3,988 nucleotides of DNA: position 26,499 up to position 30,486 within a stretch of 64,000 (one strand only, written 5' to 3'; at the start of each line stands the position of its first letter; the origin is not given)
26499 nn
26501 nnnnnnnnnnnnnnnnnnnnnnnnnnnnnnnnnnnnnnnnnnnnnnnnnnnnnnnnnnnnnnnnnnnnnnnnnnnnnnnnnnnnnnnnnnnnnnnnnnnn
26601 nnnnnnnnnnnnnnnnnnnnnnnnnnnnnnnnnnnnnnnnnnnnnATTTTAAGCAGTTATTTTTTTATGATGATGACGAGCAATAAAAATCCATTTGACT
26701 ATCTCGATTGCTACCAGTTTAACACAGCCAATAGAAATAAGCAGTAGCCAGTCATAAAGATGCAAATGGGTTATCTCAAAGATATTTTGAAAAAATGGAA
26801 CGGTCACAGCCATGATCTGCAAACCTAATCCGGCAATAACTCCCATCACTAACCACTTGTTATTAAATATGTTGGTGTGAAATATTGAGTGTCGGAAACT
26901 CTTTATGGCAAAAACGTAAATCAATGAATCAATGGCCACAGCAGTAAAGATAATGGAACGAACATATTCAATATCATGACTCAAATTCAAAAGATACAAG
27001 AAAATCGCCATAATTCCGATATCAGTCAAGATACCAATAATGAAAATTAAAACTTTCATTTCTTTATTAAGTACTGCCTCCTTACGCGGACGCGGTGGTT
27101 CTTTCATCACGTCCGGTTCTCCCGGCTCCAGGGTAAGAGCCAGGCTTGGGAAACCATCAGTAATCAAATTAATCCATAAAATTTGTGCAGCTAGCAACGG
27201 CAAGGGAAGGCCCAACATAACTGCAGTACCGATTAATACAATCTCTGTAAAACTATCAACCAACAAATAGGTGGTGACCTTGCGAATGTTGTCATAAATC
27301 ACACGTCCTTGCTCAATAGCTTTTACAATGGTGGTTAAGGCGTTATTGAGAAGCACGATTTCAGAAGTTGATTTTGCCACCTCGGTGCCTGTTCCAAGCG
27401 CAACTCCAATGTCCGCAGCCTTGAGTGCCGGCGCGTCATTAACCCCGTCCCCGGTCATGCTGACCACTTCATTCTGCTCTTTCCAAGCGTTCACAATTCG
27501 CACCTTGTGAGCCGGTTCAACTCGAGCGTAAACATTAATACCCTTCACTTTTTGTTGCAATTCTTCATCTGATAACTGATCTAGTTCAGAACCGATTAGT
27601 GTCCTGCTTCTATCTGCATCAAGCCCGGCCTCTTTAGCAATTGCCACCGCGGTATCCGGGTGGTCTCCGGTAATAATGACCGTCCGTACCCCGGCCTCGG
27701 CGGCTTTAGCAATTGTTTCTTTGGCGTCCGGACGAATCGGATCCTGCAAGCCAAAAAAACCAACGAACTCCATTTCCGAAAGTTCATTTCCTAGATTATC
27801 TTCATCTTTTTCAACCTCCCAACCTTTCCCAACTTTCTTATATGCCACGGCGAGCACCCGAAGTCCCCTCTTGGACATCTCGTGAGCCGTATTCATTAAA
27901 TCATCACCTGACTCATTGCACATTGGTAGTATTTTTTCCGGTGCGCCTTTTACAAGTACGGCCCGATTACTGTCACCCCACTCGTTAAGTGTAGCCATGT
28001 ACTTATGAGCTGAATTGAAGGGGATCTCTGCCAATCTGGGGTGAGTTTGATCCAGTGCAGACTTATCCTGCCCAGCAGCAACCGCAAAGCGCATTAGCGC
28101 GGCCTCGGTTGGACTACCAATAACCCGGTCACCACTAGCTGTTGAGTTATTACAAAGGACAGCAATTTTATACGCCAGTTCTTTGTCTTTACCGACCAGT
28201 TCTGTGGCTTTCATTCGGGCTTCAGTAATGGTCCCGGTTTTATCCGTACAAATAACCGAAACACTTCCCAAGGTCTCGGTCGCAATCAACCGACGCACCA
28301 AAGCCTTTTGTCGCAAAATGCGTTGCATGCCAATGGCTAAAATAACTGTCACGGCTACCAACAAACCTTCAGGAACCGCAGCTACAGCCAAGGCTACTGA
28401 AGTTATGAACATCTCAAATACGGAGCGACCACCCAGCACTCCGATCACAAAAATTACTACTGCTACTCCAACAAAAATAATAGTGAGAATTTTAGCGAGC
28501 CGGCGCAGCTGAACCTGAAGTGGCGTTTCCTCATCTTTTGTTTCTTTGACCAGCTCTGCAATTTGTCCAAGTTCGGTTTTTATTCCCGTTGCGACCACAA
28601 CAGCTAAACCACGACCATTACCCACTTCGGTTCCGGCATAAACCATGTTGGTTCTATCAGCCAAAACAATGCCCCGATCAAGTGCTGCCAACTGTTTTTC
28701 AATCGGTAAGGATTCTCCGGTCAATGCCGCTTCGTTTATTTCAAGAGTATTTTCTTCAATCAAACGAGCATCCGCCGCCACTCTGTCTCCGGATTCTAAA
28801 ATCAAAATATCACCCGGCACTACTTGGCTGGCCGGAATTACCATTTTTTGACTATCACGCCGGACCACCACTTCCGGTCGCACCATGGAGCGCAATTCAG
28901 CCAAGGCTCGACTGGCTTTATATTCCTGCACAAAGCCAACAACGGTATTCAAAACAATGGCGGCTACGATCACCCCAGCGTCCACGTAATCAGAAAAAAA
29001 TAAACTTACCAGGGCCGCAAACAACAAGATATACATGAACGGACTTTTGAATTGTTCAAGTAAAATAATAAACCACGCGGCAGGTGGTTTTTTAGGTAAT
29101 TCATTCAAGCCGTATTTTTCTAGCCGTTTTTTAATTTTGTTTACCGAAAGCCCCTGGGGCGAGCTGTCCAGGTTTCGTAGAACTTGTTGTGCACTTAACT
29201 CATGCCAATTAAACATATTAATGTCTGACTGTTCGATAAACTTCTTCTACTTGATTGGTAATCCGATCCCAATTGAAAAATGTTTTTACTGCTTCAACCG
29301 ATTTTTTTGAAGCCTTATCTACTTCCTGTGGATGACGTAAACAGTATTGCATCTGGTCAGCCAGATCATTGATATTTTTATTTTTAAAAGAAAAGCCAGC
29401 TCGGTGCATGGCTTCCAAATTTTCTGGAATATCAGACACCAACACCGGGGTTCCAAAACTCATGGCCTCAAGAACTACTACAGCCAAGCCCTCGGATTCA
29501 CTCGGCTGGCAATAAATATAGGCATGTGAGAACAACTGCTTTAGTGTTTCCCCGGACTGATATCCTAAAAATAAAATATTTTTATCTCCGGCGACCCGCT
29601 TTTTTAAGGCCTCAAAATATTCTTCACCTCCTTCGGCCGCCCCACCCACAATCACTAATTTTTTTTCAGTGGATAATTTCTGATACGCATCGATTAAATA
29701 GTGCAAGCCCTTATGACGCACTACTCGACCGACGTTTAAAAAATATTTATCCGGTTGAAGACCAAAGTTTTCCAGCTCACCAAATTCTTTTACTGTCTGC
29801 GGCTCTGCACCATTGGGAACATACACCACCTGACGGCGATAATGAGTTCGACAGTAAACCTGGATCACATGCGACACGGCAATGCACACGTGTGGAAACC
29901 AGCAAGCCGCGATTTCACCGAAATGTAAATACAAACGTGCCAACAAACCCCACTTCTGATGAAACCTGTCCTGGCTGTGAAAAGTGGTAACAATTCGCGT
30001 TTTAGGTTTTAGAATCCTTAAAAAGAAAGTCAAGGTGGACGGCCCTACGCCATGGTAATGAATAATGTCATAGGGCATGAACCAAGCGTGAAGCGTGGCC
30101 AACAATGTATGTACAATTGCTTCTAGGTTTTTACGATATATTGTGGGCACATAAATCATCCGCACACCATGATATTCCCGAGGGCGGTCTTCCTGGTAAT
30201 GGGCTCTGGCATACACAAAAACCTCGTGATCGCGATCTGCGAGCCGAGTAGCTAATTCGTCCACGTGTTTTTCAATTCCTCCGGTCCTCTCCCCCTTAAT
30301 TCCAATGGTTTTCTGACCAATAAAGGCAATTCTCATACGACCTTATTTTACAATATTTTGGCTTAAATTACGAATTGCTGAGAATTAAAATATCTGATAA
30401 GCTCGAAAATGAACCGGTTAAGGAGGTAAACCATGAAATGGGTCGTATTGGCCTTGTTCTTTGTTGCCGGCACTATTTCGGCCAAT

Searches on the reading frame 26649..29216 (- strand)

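Call 93: search_protein_families(library=pfam, proteins=[window:26649-29216:-], max_evalue=0.00001)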
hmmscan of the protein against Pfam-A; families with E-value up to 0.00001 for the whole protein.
window:26649-29216:- (855 aa): 7 families
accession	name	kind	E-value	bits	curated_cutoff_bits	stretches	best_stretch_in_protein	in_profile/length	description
PF00122.25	E1-E2_ATPase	-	2.5e-53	180.7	28.1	1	111-302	2-180/181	E1-E2 ATPase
PF00689.26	Cation_ATPase_C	-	8e-48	163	27.3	1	671-843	1-175/175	Cation transporting ATPase, C-terminus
PF00690.31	Cation_ATPase_N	-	2.1e-22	79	20.4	1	4-71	1-69/69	Cation transporter/ATPase, N-terminus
PF13246.12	Cation_ATPase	-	4.1e-19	68.8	21.7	1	355-434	3-89/91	Cation transport ATPase (P-type)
PF00702.32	Hydrolase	-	1.2e-18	68.6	26.4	1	320-602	2-191/191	haloacid dehalogenase-like hydrolase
PF08282.18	Hydrolase_3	-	1.6e-07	31.8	20.9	0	576-634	197-255/255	haloacid dehalogenase-like hydrolase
PF12710.13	HAD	-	3.3e-06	28.1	27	1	446-599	45-189/189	haloacid dehalogenase-like hydrolase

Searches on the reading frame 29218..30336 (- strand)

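Call 93: search_protein_families(library=pfam, proteins=[window:29218-30336:-], max_evalue=0.00001)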
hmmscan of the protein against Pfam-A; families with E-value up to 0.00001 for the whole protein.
window:29218-30336:- (372 aa): 6 families
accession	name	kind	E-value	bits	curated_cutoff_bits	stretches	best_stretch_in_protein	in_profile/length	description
PF00534.26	Glycos_transf_1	-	1.8e-30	106.2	26.4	1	195-345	14-168/172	Glycosyl transferases group 1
PF13692.12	Glyco_trans_1_4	-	3.9e-25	89.2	27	1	197-334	2-141/142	Glycosyl transferases group 1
PF13439.12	Glyco_transf_4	-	1.4e-20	74.5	28.5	1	19-179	2-168/170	Glycosyltransferase Family 4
PF13579.12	Glyco_trans_4_4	-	9.6e-16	59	29.7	1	19-176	1-158/158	Glycosyl transferase 4-like domain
PF20706.3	GT4-conflict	-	1.4e-12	47.8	26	1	197-302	198-312/385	Family 4 Glycosyltransferase in conflict systems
PF13524.12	Glyco_trans_1_2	-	3.8e-07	30.6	25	1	241-363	25-142/144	Glycosyl transferase-like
